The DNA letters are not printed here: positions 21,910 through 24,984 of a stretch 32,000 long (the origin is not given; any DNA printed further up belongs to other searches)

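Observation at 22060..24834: TorD/DmsD-like maturation chaperone covalently fused to the N-terminus of a signal-less molybdopterin oxidoreductase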

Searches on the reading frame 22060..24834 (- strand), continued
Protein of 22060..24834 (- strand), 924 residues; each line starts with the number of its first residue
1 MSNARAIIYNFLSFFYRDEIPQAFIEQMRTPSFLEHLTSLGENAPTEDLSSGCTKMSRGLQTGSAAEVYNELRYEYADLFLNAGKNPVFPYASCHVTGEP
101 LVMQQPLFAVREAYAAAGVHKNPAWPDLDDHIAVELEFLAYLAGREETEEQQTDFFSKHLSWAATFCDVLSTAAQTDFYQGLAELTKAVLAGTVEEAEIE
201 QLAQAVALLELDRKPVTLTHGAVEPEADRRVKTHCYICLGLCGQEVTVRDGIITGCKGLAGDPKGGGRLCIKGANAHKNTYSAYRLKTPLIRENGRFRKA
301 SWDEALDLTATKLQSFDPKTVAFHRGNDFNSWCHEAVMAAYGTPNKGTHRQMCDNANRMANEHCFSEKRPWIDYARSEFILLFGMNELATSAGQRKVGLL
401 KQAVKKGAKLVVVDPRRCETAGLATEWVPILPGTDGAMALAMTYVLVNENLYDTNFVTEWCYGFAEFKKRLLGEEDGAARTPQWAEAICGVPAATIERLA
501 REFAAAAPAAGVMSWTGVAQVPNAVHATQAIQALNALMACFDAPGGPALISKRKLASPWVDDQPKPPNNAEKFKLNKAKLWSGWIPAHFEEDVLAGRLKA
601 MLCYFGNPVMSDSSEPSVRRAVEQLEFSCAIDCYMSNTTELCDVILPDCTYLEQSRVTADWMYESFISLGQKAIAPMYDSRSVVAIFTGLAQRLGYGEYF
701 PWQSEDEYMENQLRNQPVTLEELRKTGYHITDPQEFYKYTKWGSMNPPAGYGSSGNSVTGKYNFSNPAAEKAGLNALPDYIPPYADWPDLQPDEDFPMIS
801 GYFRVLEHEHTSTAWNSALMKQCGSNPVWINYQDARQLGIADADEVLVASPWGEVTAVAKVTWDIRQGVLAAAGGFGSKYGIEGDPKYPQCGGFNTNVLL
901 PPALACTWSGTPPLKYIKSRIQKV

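Call 17: find_encoding_contigs(protein=P0091, flank=8000, max_places=2)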
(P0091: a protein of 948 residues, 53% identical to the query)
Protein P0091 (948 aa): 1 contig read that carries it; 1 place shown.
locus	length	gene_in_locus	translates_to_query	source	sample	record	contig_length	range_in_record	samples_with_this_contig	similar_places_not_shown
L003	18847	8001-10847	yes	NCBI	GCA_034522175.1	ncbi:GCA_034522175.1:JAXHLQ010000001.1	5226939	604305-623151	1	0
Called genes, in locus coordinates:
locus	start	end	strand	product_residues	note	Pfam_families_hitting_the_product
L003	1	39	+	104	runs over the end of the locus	-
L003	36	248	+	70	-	PF01541:GIY-YIG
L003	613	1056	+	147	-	PF01475:FUR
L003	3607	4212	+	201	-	PF01726:LexA_DNA_bind, PF13730:HTH_36 (weak), PF00717:Peptidase_S24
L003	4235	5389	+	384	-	PF00817:IMS, PF11799:IMS_C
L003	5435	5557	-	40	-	-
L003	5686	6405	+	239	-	-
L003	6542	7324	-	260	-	PF00378:ECH_1, PF16113:ECH_2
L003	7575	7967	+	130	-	PF00072:Response_reg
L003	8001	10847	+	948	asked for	PF02613:Nitrate_red_del, PF04879:Molybdop_Fe4S4, PF00384:Molybdopterin, PF01568:Molydop_binding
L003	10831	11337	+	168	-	-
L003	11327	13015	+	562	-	PF00989:PAS (faint), PF08448:PAS_4, PF13426:PAS_9, PF00512:HisKA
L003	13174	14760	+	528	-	PF04879:Molybdop_Fe4S4, PF00384:Molybdopterin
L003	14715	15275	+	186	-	PF01568:Molydop_binding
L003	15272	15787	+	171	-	PF13237:Fer4_10, PF13247:Fer4_11, PF12838:Fer4_7, PF13187:Fer4_9 (weak), PF00037:Fer4 (weak), PF12797:Fer4_2, PF12837:Fer4_6 (weak)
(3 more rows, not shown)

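Call 19: find_encoding_contigs(protein=P0013, flank=7000, max_places=1)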
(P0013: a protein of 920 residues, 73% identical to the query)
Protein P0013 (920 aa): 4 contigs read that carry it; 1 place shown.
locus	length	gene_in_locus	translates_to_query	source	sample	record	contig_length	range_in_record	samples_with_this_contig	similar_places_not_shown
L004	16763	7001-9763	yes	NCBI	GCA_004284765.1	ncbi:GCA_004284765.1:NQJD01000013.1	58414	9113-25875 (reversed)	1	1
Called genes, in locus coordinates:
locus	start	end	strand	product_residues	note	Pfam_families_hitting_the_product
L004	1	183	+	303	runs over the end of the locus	-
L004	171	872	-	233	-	PF00072:Response_reg, PF23198:PDE8A_N (weak), PF00486:Trans_reg_C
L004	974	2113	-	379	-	PF13609:Porin_4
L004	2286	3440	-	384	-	PF13609:Porin_4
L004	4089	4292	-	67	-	-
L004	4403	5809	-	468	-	PF12849:PBP_like_2, PF12727:PBP_like (weak), PF00691:OmpA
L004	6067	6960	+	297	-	PF12974:Phosphonate-bd, PF09084:NMT1 (faint)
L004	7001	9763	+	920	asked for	PF02613:Nitrate_red_del, PF04879:Molybdop_Fe4S4, PF00384:Molybdopterin, PF01568:Molydop_binding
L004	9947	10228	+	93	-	PF04365:BrnT_toxin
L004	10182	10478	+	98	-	PF14384:BrnA_antitoxin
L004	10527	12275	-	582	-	PF24885:TPR_NPHP3, PF13374:TPR_10, PF13424:TPR_12, PF13374:TPR_10, PF13424:TPR_12, PF24885:TPR_NPHP3, PF13374:TPR_10, PF13424:TPR_12, +19 more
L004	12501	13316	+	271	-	PF03309:Pan_kinase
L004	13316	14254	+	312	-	PF02016:Peptidase_S66, PF17676:Peptidase_S66C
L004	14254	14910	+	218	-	-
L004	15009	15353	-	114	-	-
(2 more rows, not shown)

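Call 20: find_encoding_contigs(protein=P0043, flank=7000, max_places=1)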
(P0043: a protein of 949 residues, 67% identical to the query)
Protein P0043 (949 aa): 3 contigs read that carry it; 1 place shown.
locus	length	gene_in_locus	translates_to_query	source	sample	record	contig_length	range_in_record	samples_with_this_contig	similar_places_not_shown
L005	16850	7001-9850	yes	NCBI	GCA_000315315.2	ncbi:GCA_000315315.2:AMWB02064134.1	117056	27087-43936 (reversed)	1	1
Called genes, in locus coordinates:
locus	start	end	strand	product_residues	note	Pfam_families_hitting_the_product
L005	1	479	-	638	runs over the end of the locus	PF00009:GTP_EFTU, PF01926:MMR_HSR1 (weak), PF03144:GTP_EFTU_D2, PF25461:Beta-barrel_SelB, PF09106:WHD_2nd_SelB, PF09107:WHD_3rd_SelB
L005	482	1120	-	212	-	PF00753:Lactamase_B, PF19583:ODP (weak)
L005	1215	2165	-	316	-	PF02374:ArsA_ATPase (weak), PF09140:MipZ (weak), PF10609:ParA, PF13614:AAA_31, PF01656:CbiA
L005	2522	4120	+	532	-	PF00015:MCPsignal, PF01814:Hemerythrin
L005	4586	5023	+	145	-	-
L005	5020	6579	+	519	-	PF00989:PAS, PF08448:PAS_4 (weak), PF13426:PAS_9 (weak), PF00512:HisKA, PF02518:HATPase_c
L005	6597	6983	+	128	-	PF00072:Response_reg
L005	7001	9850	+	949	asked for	PF02613:Nitrate_red_del, PF04879:Molybdop_Fe4S4 (weak), PF00384:Molybdopterin, PF01568:Molydop_binding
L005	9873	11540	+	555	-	PF01590:GAF, PF13185:GAF_2, PF01590:GAF, PF13185:GAF_2, PF13492:GAF_3, PF08448:PAS_4, PF13426:PAS_9, PF00512:HisKA, +2 more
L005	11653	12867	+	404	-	PF01925:TauE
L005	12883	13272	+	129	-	PF01925:TauE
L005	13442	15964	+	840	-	PF01326:PPDK_N, PF00391:PEP-utilizers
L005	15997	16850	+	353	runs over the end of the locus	PF22784:PTP-SAK, PF00782:DSPc, PF05706:CDKN3 (faint), PF22785:Tc-R-P, PF22741:PTP-NADK (weak)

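Call 21: find_encoding_contigs(protein=P0096, flank=7000, max_places=1)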
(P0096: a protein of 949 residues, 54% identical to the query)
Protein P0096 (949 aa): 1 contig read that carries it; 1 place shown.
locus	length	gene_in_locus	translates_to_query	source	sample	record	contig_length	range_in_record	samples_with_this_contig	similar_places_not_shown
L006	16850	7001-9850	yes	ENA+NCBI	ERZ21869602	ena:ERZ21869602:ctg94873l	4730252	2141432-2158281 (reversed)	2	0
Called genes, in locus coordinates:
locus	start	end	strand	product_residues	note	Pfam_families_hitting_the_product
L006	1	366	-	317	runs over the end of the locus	PF04055:Radical_SAM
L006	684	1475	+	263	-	PF02698:DUF218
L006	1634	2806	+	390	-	PF00070:Pyr_redox (faint), PF01266:DAO, PF07992:Pyr_redox_2 (faint)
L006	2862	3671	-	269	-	PF13489:Methyltransf_23, PF01209:Ubie_methyltran, PF07021:MetW (weak), PF13847:Methyltransf_31, PF02390:Methyltransf_4 (weak), PF08241:Methyltransf_11, PF08242:Methyltransf_12, PF13649:Methyltransf_25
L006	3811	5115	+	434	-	PF01773:Nucleos_tra2_N, PF07670:Gate, PF07662:Nucleos_tra2_C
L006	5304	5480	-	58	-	-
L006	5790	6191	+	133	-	PF00072:Response_reg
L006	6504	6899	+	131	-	PF00072:Response_reg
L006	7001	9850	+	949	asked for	PF02613:Nitrate_red_del, PF04879:Molybdop_Fe4S4 (weak), PF00384:Molybdopterin, PF01568:Molydop_binding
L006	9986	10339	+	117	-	-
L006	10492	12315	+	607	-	PF08448:PAS_4, PF13426:PAS_9 (weak), PF00512:HisKA, PF02518:HATPase_c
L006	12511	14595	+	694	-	PF04879:Molybdop_Fe4S4 (weak), PF00384:Molybdopterin, PF01568:Molydop_binding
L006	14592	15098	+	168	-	PF13237:Fer4_10 (weak), PF13247:Fer4_11, PF12838:Fer4_7, PF13187:Fer4_9 (weak), PF25160:LdpA_Fe-S-bd (weak), PF12797:Fer4_2, PF12837:Fer4_6 (weak), PF00037:Fer4, +1 more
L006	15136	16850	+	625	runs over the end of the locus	PF14691:Fer4_20, PF01946:Thi4, PF01266:DAO (weak), PF07992:Pyr_redox_2, PF12831:FAD_oxidored (weak), PF13450:NAD_binding_8, PF13738:Pyr_redox_3, PF00070:Pyr_redox (weak), +6 more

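Call 22: find_encoding_contigs(protein=P0111, flank=7000, max_places=1)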
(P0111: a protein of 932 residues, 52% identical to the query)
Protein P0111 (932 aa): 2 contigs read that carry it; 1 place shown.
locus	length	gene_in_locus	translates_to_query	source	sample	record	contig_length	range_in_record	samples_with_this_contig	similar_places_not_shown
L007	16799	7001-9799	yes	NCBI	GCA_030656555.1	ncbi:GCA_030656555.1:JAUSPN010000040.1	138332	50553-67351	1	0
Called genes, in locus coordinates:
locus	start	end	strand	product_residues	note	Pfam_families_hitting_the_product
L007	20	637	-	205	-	-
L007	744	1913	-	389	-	PF01925:TauE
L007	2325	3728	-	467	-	PF00072:Response_reg, PF00158:Sigma54_activat, PF14532:Sigma54_activ_2, PF00004:AAA (weak), PF07724:AAA_2, PF07728:AAA_5, PF25601:AAA_lid_14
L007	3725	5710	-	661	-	PF17203:sCache_3_2, PF00989:PAS (weak), PF13188:PAS_8 (weak), PF13426:PAS_9 (weak), PF00512:HisKA, PF02518:HATPase_c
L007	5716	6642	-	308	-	PF12974:Phosphonate-bd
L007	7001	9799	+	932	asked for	PF02613:Nitrate_red_del, PF04879:Molybdop_Fe4S4, PF00384:Molybdopterin, PF01568:Molydop_binding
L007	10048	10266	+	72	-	-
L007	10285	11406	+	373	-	PF14522:Cytochrome_C7 (faint), PF14537:Cytochrom_c3_2 (faint)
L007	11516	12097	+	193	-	PF00581:Rhodanese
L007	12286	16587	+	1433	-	PF00128:Alpha-amylase (weak), PF12439:GDE_N, PF06202:GDE_C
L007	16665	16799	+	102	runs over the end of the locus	PF02922:CBM_48 (weak)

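Call 24: search_solved_structures(query=window:22060-24834:-, max_evalue=0.00001, show_alignments=2)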
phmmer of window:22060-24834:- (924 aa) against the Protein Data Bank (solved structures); distinct sequences matched with E-value up to 0.00001: 55.
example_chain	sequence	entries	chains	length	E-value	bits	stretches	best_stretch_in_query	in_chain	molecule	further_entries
2vpw_A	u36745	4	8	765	2.5e-64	221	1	233-879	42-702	THIOSULFATE REDUCTASE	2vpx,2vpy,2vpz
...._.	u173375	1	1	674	1.6e-50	175.3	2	231-714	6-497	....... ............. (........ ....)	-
7bkb_D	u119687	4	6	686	8.2e-42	146.5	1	228-872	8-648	Formate dehydrogenase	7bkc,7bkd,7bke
2e7z_A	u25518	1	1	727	4.1e-38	134.3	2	267-541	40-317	Acetylene hydratase Ahy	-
1aa6_A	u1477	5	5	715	1e-36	129.6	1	229-863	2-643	FORMATE DEHYDROGENASE H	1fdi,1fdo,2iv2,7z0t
7qv7_S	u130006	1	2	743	3.5e-36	127.9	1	229-697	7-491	Hydrogen dependent carbon dioxide reductase subunit FdhF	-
6cz7_A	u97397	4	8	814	4.4e-36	127.5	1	232-717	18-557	ArrA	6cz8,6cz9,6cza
7l5i_A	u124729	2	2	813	1.6e-32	115.7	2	364-546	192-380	Trimethylamine-N-oxide reductase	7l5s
1e18_A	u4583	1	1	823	2.9e-31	111.6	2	404-546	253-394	DMSO REDUCTASE.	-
7vw6_A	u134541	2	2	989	3.9e-31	111.2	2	227-540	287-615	Formate dehydrogenase | Tungsten-containing formate dehydrogenase alpha subunit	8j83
7e5z_A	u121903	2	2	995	4.1e-31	111.1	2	227-540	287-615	Formate dehydrogenase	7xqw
1e60_A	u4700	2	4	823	5.1e-31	110.8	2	404-546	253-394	Dimethyl sulfoxide/trimethylamine N-oxide reductase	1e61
1dmr_A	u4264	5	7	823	5.1e-31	110.8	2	404-546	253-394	DMSO REDUCTASE | Dimethyl sulfoxide/trimethylamine N-oxide reductase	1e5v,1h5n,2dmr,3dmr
4dmr_A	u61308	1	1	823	5.2e-31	110.8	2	404-546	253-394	DMSO REDUCTASE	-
1dms_A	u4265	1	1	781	6.3e-31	110.5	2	404-546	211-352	DMSO REDUCTASE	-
1n1c_A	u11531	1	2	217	1.3e-12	49.9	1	3-212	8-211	TorA specific chaperone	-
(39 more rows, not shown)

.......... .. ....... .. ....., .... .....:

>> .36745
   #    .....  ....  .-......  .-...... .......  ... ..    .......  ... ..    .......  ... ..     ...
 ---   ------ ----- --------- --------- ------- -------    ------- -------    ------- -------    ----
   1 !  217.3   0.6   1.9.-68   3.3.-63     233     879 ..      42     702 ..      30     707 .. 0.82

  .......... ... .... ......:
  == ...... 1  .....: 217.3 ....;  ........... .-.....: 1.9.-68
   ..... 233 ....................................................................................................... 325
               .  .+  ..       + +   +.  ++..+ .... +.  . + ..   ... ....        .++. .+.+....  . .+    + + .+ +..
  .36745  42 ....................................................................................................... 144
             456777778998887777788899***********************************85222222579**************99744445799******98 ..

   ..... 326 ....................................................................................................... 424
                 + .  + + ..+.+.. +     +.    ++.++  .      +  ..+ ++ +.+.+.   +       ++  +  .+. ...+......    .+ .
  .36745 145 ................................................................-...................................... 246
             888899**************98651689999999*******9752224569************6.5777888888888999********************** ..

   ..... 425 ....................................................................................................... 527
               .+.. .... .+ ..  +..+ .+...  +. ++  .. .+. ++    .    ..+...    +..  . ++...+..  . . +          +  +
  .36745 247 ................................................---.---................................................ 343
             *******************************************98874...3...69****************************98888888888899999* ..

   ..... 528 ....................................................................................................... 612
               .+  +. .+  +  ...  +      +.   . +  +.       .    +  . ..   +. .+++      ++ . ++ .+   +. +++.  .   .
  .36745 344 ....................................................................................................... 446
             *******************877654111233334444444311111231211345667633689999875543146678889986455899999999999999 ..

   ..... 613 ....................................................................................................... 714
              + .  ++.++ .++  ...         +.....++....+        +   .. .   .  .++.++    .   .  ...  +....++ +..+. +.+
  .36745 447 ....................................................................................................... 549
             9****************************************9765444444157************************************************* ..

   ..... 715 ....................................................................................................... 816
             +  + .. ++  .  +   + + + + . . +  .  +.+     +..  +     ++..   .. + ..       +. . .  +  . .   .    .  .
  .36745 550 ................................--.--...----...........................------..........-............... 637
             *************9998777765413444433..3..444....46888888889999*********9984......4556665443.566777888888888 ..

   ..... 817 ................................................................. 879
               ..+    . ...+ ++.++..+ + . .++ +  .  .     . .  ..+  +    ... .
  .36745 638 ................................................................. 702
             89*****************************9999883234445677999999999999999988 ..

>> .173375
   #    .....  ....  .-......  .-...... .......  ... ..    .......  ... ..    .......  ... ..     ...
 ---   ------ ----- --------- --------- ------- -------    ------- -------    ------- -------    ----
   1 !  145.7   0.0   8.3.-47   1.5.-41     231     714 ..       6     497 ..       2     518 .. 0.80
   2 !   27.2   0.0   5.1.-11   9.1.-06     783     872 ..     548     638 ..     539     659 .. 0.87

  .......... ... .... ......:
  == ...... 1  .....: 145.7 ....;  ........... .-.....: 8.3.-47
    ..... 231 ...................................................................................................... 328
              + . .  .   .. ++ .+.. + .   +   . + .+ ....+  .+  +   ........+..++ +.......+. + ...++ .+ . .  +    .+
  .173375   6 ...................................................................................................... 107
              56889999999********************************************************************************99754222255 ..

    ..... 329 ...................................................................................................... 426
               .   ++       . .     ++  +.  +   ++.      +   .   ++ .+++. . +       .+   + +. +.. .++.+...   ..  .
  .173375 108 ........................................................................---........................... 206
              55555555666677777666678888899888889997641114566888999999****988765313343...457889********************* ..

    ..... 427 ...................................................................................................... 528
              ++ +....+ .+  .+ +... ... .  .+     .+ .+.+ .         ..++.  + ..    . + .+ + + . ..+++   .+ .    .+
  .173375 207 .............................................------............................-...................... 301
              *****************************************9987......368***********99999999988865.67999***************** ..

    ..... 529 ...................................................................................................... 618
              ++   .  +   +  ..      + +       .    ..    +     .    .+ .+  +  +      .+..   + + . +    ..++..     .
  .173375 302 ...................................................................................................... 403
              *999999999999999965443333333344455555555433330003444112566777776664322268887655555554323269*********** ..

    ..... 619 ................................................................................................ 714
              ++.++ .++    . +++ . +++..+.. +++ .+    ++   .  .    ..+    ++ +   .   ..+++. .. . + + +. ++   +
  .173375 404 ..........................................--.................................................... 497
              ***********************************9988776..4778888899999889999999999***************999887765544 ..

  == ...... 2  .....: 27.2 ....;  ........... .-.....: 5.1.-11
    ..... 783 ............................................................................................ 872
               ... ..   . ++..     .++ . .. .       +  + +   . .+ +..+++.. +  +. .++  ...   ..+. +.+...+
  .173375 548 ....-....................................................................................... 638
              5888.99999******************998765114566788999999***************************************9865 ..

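Call 33: find_encoding_contigs(protein=P0004, flank=6000, max_places=1)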
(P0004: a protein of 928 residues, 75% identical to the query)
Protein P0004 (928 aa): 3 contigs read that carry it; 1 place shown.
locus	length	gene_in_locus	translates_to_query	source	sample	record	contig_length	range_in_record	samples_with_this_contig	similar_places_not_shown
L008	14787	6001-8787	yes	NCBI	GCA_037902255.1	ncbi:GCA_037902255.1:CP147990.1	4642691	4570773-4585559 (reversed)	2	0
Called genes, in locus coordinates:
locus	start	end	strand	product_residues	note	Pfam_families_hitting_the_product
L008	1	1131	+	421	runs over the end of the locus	PF01384:PHO4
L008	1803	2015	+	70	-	-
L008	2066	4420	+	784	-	PF21623:HK_sensor_dom_bact, PF02743:dCache_1 (weak), PF00989:PAS (faint), PF08448:PAS_4 (weak), PF13188:PAS_8 (faint), PF13426:PAS_9, PF00990:GGDEF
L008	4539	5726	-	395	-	PF01925:TauE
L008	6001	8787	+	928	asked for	PF02613:Nitrate_red_del, PF04879:Molybdop_Fe4S4, PF00384:Molybdopterin, PF01568:Molydop_binding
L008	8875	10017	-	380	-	PF13609:Porin_4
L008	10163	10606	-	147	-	PF01451:LMWPc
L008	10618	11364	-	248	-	PF00005:ABC_tran, PF02463:SMC_N (weak), PF13304:AAA_21 (faint)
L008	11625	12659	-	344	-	PF12849:PBP_like_2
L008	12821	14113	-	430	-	PF11812:DUF3333, PF00528:BPD_transp_1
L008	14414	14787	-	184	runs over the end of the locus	PF01467:CTP_transf_like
